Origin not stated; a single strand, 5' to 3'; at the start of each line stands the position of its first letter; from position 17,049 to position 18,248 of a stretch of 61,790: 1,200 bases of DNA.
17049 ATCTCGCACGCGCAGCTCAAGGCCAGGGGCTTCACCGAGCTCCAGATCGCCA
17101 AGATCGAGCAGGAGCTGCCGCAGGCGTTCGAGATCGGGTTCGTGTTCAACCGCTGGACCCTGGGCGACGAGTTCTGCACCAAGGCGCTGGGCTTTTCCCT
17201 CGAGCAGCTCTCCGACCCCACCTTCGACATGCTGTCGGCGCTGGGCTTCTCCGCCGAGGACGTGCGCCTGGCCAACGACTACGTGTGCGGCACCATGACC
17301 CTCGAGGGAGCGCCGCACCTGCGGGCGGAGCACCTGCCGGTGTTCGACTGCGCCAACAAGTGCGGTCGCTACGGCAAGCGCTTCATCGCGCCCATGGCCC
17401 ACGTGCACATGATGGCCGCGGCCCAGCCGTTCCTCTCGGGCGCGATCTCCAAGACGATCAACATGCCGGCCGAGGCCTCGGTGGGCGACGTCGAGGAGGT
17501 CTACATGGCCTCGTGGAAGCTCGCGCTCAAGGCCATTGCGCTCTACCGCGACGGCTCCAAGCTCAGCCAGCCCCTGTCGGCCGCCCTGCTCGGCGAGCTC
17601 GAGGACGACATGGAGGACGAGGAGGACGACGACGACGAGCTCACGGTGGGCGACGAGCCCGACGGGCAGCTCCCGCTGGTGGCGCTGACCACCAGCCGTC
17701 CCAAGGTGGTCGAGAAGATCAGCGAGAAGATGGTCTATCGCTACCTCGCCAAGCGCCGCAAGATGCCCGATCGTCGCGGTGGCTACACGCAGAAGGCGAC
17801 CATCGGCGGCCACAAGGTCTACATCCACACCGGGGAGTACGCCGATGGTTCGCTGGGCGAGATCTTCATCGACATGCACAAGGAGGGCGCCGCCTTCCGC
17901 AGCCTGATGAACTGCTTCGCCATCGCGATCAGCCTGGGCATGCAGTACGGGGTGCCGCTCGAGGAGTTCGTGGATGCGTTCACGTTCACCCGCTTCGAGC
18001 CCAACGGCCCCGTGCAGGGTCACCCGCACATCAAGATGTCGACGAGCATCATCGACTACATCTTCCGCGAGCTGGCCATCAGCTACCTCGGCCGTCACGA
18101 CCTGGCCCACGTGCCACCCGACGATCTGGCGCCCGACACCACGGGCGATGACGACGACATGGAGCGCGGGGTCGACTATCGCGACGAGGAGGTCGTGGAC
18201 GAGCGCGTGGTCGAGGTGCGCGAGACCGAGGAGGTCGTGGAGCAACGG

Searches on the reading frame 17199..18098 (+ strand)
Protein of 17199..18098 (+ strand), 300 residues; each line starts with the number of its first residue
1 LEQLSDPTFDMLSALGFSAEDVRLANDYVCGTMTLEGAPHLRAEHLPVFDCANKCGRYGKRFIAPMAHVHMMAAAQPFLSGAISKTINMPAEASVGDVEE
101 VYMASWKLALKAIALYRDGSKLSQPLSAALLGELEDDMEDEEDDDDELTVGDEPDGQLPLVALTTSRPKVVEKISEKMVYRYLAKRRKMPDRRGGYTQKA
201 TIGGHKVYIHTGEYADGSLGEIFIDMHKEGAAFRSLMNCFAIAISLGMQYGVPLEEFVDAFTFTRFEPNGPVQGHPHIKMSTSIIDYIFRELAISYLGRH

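Call 56: find_related_loci(query=window:17199-18098:+, collection=metagenome_contigs, flank=10000)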
Query window:17199-18098:+ (300 aa) in metagenome_contigs; peptide patterns used: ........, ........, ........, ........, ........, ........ (x = any residue, [..] = any of these).
600 stretches matched a pattern (row limit reached: there are more); 581 encode a relative of the query (tblastn E <= 1e-3); the best 80 are kept; 80 distinct loci.
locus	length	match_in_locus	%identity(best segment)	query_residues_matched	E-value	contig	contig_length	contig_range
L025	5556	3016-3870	82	2-300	6e-171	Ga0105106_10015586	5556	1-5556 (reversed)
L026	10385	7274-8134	82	2-300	2e-160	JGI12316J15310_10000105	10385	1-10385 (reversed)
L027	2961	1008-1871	79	2-300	3e-166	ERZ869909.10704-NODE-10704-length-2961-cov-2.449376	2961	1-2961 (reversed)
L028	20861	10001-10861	66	3-300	5e-132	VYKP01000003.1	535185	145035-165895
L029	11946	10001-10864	64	1-299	1e-130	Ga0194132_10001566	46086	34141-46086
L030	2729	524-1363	67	3-300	5e-136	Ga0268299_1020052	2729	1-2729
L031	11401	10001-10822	65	3-299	7e-130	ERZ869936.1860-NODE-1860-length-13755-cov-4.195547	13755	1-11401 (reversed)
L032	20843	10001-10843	63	2-300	4e-129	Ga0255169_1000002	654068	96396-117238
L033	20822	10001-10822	63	2-300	3e-129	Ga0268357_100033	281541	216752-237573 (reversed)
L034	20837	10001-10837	64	3-300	5e-129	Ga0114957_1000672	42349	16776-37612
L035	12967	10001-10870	63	2-299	4e-129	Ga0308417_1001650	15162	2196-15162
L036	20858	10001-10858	65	2-300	5e-129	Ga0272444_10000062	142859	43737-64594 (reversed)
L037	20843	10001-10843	63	2-300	2e-128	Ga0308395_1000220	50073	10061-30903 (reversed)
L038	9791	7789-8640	63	2-300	4e-128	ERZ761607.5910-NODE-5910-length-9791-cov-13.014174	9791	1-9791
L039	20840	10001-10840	64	3-299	4e-128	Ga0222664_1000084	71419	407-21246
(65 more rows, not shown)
